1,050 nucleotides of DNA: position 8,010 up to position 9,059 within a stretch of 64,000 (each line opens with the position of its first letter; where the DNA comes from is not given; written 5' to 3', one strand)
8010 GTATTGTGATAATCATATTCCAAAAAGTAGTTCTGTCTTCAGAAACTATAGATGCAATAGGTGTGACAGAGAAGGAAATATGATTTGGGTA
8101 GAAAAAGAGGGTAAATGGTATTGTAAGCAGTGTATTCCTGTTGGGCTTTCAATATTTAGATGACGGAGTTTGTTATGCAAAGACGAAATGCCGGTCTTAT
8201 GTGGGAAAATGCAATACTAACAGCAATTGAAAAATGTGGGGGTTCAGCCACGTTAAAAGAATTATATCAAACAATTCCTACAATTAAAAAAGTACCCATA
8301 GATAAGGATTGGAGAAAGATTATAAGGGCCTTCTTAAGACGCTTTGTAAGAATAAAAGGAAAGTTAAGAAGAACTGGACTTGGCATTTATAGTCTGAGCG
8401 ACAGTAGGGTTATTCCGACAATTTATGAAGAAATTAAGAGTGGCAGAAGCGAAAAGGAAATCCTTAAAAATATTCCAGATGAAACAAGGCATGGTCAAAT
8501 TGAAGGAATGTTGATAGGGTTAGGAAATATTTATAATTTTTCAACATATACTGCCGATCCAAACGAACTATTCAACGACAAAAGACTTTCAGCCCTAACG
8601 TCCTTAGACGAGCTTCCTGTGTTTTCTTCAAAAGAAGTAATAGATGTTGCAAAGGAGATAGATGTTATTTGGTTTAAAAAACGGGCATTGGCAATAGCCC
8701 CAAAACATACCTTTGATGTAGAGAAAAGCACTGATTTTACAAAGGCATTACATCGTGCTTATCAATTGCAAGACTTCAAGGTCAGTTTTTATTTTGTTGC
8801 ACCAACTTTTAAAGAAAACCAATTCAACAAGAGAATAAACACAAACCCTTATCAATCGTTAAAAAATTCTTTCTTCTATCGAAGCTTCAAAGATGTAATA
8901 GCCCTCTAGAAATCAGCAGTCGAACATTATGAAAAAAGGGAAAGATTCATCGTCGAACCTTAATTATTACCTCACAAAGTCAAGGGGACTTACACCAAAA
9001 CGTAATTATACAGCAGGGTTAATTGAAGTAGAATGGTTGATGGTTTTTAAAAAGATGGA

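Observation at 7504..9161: Low-GC three-gene cassette directly downstream of lexA: small ORF, multi-CxxC zinc-ribbon protein and Mrr_N-like winged-helix protein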

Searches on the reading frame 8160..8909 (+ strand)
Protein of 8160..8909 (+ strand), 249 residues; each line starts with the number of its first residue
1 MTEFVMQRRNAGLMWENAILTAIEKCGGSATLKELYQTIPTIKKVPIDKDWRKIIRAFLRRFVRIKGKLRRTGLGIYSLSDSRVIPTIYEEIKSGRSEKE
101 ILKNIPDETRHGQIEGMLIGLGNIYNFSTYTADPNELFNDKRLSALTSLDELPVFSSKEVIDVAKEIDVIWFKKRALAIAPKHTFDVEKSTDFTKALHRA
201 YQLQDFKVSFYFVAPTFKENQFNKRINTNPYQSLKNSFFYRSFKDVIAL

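Call 3: search_protein_families(library=pfam, proteins=[window:8160-8909:+], max_evalue=1)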
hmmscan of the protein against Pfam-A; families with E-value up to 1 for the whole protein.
window:8160-8909:+ (249 aa): 0 families

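Call 4: search_protein_families(library=padloc, proteins=[window:8160-8909:+], max_evalue=1)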
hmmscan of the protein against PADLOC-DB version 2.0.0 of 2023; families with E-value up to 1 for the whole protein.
window:8160-8909:+ (249 aa): 1 family
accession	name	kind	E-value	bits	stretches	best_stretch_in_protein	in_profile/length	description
PDLC03534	REase_II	-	3.4e-05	21.1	1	97-240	166-316/351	Type II restriction enzyme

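Call 5: search_protein_families(library=ncbifam, proteins=[window:8160-8909:+], max_evalue=1)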
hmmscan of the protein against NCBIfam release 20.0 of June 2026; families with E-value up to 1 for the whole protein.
window:8160-8909:+ (249 aa): 0 families

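Call 6: search_protein_families(library=phrogs, proteins=[window:8160-8909:+], max_evalue=1)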
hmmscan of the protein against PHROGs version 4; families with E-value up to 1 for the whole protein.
window:8160-8909:+ (249 aa): 1 family
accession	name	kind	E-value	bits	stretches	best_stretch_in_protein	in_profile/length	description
phrog_5487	-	unknown function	0.08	14.1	1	158-173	39-54/54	-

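Call 10: find_homologous_proteins(query=window:8160-8909:+, max_evalue=0.001)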
Query window:8160-8909:+ (249 aa): 40 proteins with E <= 0.001 among 610 candidates.
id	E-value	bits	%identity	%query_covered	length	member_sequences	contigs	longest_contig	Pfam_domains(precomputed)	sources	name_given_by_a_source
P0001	4.0e-158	542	100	98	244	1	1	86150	PF27126.1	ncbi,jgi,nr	ncbi:MAG: hypothetical protein JRI46_01890 [Deltaproteobacteria bacterium]|nr:hypothetical protein [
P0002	4.8e-125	434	80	95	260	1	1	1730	PF27126.1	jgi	jgi:hypothetical protein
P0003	9.8e-125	433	79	98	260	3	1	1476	PF27126.1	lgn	-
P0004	1.1e-82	295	52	98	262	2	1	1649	PF27126.1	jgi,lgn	-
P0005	1.1e-82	295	52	98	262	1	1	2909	PF27126.1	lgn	-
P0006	1.9e-82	294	52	98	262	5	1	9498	PF27126.1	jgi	-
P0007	2.1e-82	294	52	98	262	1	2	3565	PF27126.1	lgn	-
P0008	3.2e-82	293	53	98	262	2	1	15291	PF27126.1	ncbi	-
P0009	4.2e-82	293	53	98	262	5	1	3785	PF27126.1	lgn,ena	-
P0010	1.6e-81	291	52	98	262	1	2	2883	PF27126.1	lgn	-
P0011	7.9e-81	289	50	98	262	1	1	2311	PF27126.1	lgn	-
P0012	8.5e-81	289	53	98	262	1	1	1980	PF27126.1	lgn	-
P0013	2.2e-80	287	49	98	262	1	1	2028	PF27126.1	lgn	-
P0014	3.1e-80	287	52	98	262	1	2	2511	PF27126.1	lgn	-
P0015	4.4e-80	286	52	100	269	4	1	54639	PF27126.1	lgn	-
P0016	9.7e-80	285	52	98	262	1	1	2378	PF27126.1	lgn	-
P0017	1.9e-79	284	51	98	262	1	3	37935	PF27126.1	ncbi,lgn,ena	ncbi:MAG TPA: hypothetical protein ACFYD3_07770 [Candidatus Hypogeohydataceae bacterium YC41]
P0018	2.0e-79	284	52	98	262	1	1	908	PF27126.1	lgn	-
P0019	1.9e-78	281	52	95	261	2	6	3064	PF27126.1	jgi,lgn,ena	jgi:hypothetical protein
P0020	3.3e-78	280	52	94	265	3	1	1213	PF27126.1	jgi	jgi:hypothetical protein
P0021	5.9e-78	279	50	98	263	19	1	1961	PF27126.1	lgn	-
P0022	2.0e-77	278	52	98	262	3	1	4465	PF27126.1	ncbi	-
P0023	5.0e-77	276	52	94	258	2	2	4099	PF27126.1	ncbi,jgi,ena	-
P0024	6.0e-77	276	50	98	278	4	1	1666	PF27126.1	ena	-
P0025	1.6e-76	275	52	98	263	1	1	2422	PF27126.1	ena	-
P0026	3.2e-76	274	50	97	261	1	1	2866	PF27126.1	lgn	-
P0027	4.0e-75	270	50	97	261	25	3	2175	PF27126.1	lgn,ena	-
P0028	5.4e-75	270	50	95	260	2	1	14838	PF27126.1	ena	-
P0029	1.2e-74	269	50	98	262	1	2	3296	PF27126.1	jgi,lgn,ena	-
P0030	1.4e-74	268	50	98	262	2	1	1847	PF27126.1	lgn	-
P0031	1.1e-72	262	51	96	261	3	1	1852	PF27126.1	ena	-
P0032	1.8e-72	262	50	98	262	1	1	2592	PF27126.1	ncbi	-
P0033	4.6e-72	260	49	94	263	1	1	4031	PF27126.1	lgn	-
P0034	7.0e-70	253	49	92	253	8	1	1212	PF27126.1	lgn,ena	-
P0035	7.6e-70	253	51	94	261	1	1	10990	PF27126.1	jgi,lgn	jgi:hypothetical protein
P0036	2.4e-65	238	46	95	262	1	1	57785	PF27126.1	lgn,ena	-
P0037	9.7e-59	217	44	98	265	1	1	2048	PF27126.1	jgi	jgi:hypothetical protein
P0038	3.5e-58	215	43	98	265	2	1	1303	PF27126.1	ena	-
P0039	3.4e-57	212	42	98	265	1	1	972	PF27126.1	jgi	jgi:hypothetical protein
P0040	7.6e-54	201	51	76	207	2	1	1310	PF27126.1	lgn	-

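Call 11: search_solved_structures(query=window:8160-8909:+, max_evalue=10, show_alignments=2)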
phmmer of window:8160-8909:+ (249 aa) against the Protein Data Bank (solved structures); distinct sequences matched with E-value up to 10: 2.
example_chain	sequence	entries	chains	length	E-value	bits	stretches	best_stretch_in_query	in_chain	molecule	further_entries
6z1p_Bs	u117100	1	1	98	0.015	17.9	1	157-238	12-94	Ribosomal protein S19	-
6esq_E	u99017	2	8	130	1.3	11.6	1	105-164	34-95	Pfam DUF35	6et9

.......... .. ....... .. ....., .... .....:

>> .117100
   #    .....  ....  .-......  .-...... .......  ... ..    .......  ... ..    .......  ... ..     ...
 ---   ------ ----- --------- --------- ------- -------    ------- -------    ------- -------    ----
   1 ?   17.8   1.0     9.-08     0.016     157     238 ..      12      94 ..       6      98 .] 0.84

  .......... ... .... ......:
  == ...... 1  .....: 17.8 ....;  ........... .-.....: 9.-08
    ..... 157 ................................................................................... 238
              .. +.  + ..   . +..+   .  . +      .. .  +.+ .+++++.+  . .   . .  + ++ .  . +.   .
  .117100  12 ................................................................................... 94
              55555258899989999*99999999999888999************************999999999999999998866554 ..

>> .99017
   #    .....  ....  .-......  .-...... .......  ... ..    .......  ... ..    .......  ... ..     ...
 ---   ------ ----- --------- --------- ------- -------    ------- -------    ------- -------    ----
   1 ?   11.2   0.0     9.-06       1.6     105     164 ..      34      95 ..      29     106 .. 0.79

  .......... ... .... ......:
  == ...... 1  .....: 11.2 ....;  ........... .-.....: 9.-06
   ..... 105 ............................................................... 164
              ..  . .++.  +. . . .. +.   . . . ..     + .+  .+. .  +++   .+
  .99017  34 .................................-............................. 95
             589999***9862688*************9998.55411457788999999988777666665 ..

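Call 12: find_encoding_contigs(protein=P0015, flank=6000, max_places=3)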
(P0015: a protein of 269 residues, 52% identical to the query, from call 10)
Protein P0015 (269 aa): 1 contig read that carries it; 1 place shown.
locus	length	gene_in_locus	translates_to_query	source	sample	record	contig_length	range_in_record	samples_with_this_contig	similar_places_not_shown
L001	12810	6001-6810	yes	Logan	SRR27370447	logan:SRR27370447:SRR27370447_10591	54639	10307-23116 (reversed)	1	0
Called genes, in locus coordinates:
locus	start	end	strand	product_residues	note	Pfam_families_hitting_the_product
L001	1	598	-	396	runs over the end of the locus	PF00557:Peptidase_M24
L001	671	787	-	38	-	-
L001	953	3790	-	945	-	PF00005:ABC_tran (faint), PF02463:SMC_N (faint), PF03193:RsgA_GTPase (faint), PF13191:AAA_16 (faint), PF13555:AAA_29 (faint), PF20703:nSTAND1 (faint), PF17760:UvrA_inter, PF17755:UvrA_DNA-bind, +1 more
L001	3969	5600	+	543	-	PF02771:Acyl-CoA_dh_N, PF02770:Acyl-CoA_dh_M, PF00441:Acyl-CoA_dh_1, PF08028:Acyl-CoA_dh_2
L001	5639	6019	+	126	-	PF01555:N6_N4_Mtase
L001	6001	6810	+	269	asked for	PF27126:NmeDI_C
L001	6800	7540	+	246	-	-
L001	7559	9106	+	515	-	PF01676:Metalloenzyme, PF06415:iPGM_N, PF01663:Phosphodiest (weak)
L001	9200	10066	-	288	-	-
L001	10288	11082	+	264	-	PF14321:DUF4382, PF13620:CarboxypepD_reg, PF13715:CarbopepD_reg_2 (weak)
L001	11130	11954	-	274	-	PF00941:FAD_binding_5, PF03450:CO_deh_flav_C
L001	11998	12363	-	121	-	PF05635:23S_rRNA_IVP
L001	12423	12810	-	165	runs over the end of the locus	PF00111:Fer2 (weak), PF01799:Fer2_2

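Call 13: find_encoding_contigs(protein=P0017, flank=6000, max_places=3)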
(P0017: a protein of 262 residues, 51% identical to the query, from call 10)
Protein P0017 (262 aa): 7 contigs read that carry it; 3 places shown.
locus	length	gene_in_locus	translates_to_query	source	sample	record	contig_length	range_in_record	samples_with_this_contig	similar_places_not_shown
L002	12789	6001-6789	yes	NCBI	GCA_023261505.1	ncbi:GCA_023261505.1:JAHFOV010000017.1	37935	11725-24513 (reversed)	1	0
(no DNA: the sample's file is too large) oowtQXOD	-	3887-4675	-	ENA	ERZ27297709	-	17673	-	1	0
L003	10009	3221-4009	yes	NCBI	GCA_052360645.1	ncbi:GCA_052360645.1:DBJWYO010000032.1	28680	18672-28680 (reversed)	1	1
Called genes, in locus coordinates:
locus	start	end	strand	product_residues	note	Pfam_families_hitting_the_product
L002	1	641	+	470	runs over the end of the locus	PF00072:Response_reg, PF03709:OKR_DC_1_N (faint), PF00158:Sigma54_activat, PF01078:Mg_chelatase (faint), PF14532:Sigma54_activ_2, PF07728:AAA_5 (weak), PF25601:AAA_lid_14, PF02954:HTH_8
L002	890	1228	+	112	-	PF00543:P-II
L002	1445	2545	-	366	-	-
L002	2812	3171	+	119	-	PF00034:Cytochrom_C (weak), PF13442:Cytochrome_CBB3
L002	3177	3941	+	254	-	PF00106:adh_short, PF08659:KR, PF13561:adh_short_C2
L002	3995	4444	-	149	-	PF02915:Rubrerythrin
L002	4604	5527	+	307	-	PF01180:DHO_dh, PF01070:FMN_dh (weak), PF04481:DUF561 (faint), PF03060:NMO (weak)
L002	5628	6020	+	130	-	PF01555:N6_N4_Mtase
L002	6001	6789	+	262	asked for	PF27126:NmeDI_C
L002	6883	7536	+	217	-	-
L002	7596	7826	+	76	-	-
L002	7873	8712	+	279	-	PF10418:DHODB_Fe-S_bind (weak)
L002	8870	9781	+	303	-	PF13623:SurA_N_2 (weak), PF13624:SurA_N_3, PF13145:Rotamase_2, PF13616:Rotamase_3, PF00639:Rotamase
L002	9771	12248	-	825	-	PF13567:DUF4131, PF03772:Competence, PF00753:Lactamase_B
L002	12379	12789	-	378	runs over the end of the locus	PF11563:Protoglobin, PF00990:GGDEF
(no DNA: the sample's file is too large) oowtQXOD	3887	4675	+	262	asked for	PF27126:NmeDI_C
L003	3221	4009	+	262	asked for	PF27126:NmeDI_C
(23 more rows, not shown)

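Call 14: find_encoding_contigs(protein=P0036, flank=6000, max_places=3)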
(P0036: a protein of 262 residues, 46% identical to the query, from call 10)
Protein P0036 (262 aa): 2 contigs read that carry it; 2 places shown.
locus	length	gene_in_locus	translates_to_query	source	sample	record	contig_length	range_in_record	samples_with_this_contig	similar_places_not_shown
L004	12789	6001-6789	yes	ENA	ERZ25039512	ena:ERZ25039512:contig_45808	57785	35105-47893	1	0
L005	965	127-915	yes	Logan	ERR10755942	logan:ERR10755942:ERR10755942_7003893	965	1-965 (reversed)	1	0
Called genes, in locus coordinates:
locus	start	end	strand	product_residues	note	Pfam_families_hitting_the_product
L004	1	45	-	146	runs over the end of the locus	PF04229:GrpB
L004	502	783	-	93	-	PF10988:DUF2807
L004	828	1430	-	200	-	-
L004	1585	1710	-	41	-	-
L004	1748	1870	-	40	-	-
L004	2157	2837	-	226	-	PF00072:Response_reg, PF00486:Trans_reg_C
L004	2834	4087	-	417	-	PF08447:PAS_3, PF00512:HisKA, PF02518:HATPase_c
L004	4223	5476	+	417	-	PF00330:Aconitase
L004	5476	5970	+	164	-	PF06434:Aconitase_2_N (faint), PF00694:Aconitase_C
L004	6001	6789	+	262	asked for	PF27126:NmeDI_C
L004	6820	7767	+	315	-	-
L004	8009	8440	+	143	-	PF00180:Iso_dh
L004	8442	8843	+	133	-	PF00180:Iso_dh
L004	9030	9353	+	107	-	PF00682:HMGL-like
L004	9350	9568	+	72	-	-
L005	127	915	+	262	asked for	PF27126:NmeDI_C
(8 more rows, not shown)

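Call 20: find_encoding_contigs(protein=P0002, flank=6000, max_places=3)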
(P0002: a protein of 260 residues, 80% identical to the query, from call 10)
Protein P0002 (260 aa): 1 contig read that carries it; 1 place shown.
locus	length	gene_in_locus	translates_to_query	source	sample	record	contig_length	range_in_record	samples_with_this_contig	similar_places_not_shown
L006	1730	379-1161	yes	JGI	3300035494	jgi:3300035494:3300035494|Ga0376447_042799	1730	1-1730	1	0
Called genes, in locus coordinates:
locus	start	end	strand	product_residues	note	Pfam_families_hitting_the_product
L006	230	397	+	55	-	-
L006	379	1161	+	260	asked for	PF27126:NmeDI_C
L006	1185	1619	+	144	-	-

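Call 21: find_encoding_contigs(protein=P0003, flank=6000, max_places=3)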
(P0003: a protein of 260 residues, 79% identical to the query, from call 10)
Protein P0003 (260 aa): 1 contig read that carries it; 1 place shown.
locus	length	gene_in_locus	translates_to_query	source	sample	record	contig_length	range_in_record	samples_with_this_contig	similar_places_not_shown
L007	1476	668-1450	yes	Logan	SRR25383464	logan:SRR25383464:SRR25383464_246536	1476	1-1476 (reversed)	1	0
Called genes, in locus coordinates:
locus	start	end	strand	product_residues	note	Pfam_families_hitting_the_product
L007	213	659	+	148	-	-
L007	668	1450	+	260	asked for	PF27126:NmeDI_C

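Call 22: find_encoding_contigs(protein=P0008, flank=6000, max_places=3)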
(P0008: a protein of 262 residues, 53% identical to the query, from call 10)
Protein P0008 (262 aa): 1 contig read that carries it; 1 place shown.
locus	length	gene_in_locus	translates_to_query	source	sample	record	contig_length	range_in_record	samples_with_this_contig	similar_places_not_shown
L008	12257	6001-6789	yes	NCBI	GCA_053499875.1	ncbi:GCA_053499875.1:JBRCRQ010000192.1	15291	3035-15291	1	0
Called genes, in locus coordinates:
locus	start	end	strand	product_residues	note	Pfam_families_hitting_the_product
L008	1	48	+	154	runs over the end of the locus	PF00111:Fer2, PF13085:Fer2_3, PF01799:Fer2_2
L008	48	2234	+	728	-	PF20256:MoCoBD_2, PF02738:MoCoBD_1, PF20256:MoCoBD_2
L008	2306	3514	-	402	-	PF00180:Iso_dh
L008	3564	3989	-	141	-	PF13470:PIN_3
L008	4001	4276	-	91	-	PF02604:PhdYeFM_antitox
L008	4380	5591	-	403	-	PF00109:ketoacyl-synt, PF00108:Thiolase_N (faint), PF02801:Ketoacyl-synt_C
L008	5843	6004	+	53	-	-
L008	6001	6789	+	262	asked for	PF27126:NmeDI_C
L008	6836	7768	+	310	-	-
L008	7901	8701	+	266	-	PF02481:DNA_processg_A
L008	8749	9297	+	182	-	PF02915:Rubrerythrin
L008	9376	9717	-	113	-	PF04020:Phage_holin_4_2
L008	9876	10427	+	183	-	PF12822:ECF_trnsprt (weak), PF02632:BioY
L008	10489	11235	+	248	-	PF02463:SMC_N, PF00005:ABC_tran, PF13175:AAA_15 (faint), PF13304:AAA_21 (weak)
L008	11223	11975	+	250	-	PF02361:CbiQ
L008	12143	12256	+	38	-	?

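Call 23: find_encoding_contigs(protein=P0028, flank=6000, max_places=3)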
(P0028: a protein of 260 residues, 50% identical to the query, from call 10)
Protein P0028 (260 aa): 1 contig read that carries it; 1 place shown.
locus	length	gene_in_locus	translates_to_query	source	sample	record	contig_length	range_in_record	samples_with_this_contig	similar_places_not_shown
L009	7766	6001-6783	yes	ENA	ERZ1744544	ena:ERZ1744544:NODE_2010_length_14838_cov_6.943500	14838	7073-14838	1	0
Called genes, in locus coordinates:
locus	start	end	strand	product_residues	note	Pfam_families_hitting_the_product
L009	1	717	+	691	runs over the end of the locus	PF03483:B3_4, PF03484:B5, PF17759:tRNA_synthFbeta, PF03147:FDX-ACB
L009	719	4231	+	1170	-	PF02518:HATPase_c, PF00204:DNA_gyraseB, PF01751:Toprim, PF14528:LAGLIDADG_3 (faint), PF14890:Intein_splicing, PF00986:DNA_gyraseB_C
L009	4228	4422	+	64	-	PF00584:SecE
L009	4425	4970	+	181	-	PF02357:NusG, PF00467:KOW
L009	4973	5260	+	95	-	-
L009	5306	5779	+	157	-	-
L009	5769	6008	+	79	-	-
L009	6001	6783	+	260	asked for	PF27126:NmeDI_C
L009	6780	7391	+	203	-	-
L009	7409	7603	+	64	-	-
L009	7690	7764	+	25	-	?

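Call 31: search_protein_families(library=pfam, proteins=[L006:1185-1616:+, L007:213-656:+, L008:6836-7765:+, L009:6780-7388:+, L009:5306-5776:+, L009:5769-6005:+, L009:7409-7600:+, L002:5628-6017:+, L009:4973-5257:+], max_evalue=1)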
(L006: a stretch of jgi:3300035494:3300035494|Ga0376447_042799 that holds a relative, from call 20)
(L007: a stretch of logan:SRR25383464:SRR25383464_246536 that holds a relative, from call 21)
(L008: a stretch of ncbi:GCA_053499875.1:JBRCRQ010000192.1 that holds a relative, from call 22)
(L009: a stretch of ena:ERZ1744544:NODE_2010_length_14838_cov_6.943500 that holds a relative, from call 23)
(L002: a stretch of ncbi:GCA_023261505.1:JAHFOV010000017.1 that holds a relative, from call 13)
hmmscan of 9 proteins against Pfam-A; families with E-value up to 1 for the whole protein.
L006:1185-1616:+ (144 aa): 2 families
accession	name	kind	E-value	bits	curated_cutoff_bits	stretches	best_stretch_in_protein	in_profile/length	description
PF01555.25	N6_N4_Mtase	-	0.022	15.1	26.7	1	56-109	27-74/221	DNA methylase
PF21964.2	NSF_ATPase_lid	-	0.2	12.1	27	1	45-73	29-60/68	NSF, AAA+ ATPase lid domain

L007:213-656:+ (148 aa): 1 family
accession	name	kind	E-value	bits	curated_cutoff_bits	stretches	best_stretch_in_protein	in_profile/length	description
PF01155.25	HypA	-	0.31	11.5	28.9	0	74-123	49-96/112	Hydrogenase/urease nickel incorporation, metallochaperone, hypA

L008:6836-7765:+ (310 aa): 2 families
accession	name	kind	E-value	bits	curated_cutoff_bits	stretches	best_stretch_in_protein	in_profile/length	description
PF08283.16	Gemini_AL1_M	-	0.012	16.2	24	1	184-243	15-74/107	Geminivirus rep protein central domain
PF07261.16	DnaB_2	-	0.28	11.4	22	0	218-255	1-38/74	Replication initiation and membrane attachment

L009:6780-7388:+ (203 aa): 0 families

L009:5306-5776:+ (157 aa): 1 family
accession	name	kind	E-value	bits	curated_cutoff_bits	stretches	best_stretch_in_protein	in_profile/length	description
PF01555.25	N6_N4_Mtase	-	2.8e-05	24.6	26.7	1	45-108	147-210/221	DNA methylase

L009:5769-6005:+ (79 aa): 1 family
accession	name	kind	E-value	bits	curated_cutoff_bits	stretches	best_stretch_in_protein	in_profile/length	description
PF13724.11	DNA_binding_2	-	0.04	14.6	25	1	38-52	11-25/48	DNA-binding domain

L009:7409-7600:+ (64 aa): 14 families
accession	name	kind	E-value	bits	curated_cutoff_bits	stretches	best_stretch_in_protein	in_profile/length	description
PF24860.1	FdhE_C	-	0.0052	17.4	27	1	10-49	1-45/82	FdhE, C-terminal domain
PF14353.12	CpXC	-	0.0054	17.2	25.4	1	7-29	35-57/121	CpXC protein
PF14354.12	Lar_restr_allev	-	0.011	16.4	28.6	1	11-48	5-34/58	Restriction alleviation protein Lar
PF12760.12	Zn_ribbon_IS1595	-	0.015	15.7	25.4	1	10-42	19-44/46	Transposase zinc-ribbon domain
PF03367.19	Zn_ribbon_ZPR1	-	0.022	14.7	23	0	32-58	3-29/56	ZPR1 zinc-finger domain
PF19372.4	DUF5947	-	0.032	14.3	25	1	12-59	2-52/177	Family of unknown function (DUF5947)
PF08271.17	Zn_Ribbon_TF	-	0.036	14.1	29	1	11-26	2-12/43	TFIIB zinc-binding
PF20120.5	DUF6510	-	0.038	14.3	26.4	1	6-44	23-60/86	Family of unknown function (DUF6510)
PF23451.1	Zn_ribbon_PaaD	-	0.039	14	27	1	6-19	11-24/53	PaaD zinc beta ribbon domain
PF08273.17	Zn_Ribbon_Prim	-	0.071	13.9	23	1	10-25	4-19/37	Zinc-binding domain of primase-helicase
PF09526.16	DUF2387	-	0.089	13.3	25.9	1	12-50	11-45/72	Probable metal-binding protein (DUF2387)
PF01096.23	Zn_ribbon_TFIIS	-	0.1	12.9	21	1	10-21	1-12/39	Transcription factor S-II (TFIIS)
PF13717.11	Zn_ribbon_4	-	0.19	12.1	30.3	0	10-16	3-9/36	zinc-ribbon domain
PF10122.14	Zn_ribbon_Com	-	0.22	11.5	22.9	1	9-20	24-35/52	Mu-like prophage protein Com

L002:5628-6017:+ (130 aa): 4 families
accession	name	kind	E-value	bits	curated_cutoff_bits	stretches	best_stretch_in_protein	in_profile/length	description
PF01555.25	N6_N4_Mtase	-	2.2e-09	38.1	26.7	1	56-113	159-212/221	DNA methylase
PF02086.21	MethyltransfD12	-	0.00053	20.2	22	1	78-121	19-59/253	D12 class N6 adenine-specific DNA methyltransferase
PF01170.24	UPF0020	-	0.0075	16.4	22.3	1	82-107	28-53/197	RMKL-like, methyltransferase domain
PF03602.21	Cons_hypoth95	-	0.074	13.1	24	1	78-101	37-60/182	Conserved hypothetical protein 95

L009:4973-5257:+ (95 aa): 0 families
